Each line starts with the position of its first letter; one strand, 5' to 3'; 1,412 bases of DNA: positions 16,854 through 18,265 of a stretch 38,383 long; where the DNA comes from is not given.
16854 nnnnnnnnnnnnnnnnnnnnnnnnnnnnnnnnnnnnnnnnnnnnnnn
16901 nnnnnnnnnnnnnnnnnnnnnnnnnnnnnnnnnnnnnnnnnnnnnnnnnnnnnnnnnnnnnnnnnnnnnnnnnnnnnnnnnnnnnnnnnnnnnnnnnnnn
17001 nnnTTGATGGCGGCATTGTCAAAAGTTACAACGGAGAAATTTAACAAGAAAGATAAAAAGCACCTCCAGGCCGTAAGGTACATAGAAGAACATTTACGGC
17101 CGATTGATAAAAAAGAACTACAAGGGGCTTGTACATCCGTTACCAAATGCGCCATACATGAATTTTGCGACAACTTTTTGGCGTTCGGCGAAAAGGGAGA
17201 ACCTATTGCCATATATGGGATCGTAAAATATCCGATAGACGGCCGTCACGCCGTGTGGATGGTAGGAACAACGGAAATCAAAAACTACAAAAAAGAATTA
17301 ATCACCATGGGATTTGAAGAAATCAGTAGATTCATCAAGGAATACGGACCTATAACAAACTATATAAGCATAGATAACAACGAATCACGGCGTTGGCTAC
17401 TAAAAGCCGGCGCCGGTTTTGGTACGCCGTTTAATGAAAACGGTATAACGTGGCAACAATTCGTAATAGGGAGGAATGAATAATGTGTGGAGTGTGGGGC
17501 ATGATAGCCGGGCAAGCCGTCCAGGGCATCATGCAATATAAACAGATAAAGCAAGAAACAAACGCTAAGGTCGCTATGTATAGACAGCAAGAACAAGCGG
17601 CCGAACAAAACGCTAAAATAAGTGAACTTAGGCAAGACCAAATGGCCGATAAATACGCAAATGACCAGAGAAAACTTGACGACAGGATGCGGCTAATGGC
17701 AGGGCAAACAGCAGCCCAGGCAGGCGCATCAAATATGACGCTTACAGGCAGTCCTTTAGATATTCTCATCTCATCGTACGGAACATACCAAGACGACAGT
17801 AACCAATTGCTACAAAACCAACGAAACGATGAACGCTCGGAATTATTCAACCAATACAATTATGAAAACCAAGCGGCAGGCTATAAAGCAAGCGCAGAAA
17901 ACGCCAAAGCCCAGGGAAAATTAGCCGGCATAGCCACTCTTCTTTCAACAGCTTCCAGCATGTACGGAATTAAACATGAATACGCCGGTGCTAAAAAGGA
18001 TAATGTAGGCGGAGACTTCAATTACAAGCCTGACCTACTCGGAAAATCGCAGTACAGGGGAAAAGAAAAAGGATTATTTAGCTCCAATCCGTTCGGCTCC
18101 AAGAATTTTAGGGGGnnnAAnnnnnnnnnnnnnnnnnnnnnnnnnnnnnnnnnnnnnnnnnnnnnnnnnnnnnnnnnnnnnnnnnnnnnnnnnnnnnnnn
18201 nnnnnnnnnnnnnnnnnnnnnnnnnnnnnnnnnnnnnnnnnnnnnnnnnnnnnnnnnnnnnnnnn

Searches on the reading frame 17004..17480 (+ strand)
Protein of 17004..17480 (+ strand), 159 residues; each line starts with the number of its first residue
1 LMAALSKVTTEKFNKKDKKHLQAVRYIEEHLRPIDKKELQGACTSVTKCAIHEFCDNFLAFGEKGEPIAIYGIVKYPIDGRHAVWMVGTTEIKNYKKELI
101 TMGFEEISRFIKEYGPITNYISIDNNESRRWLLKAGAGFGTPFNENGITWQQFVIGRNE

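Call 29: search_protein_families(library=pfam, proteins=[window:17004-17480:+], max_evalue=0.1)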
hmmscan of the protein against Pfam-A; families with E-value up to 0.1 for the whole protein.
window:17004-17480:+ (159 aa): 2 families
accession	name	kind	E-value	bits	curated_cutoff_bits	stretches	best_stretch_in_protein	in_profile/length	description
PF09511.15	RNA_lig_T4_1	-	7.7e-05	23.1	28.3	1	5-134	70-188/227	RNA ligase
PF11090.14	Phage_T7_Gp13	-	0.00048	20.9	25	1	83-141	21-83/86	Bacteriophage T7, probable scaffold protein Gp13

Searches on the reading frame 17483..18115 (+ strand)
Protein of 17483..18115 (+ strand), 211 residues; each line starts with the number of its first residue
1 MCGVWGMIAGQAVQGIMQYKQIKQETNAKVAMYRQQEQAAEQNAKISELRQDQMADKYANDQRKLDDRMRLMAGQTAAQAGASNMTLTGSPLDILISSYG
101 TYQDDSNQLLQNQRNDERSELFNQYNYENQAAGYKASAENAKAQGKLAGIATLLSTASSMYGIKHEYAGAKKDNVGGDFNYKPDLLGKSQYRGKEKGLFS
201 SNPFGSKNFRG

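Call 6: search_protein_families(library=phrogs, proteins=[window:17483-18115:+], max_evalue=0.001)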
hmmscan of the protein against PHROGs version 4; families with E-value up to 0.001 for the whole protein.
window:17483-18115:+ (211 aa): 1 family
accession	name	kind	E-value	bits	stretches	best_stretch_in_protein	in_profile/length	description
phrog_418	-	head and packaging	4.5e-13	50.6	1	1-165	1-154/166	internal virion protein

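Call 29: search_protein_families(library=pfam, proteins=[window:17483-18115:+], max_evalue=0.1)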
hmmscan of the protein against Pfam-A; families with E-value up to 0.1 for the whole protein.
window:17483-18115:+ (211 aa): 3 families
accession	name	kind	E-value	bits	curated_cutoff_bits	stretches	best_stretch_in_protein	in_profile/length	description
PF24072.1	T7_gp14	-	1.3e-09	38.7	27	1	1-180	1-172/187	T7 virus internal virion protein gp14 family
PF14703.12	PHM7_cyt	-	0.035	14.8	27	1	5-66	84-140/174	Cytosolic domain of 10TM putative phosphate transporter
PF09810.15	Exo5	-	0.046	13.6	25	1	4-63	99-162/367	Exonuclease V - a 5' deoxyribonuclease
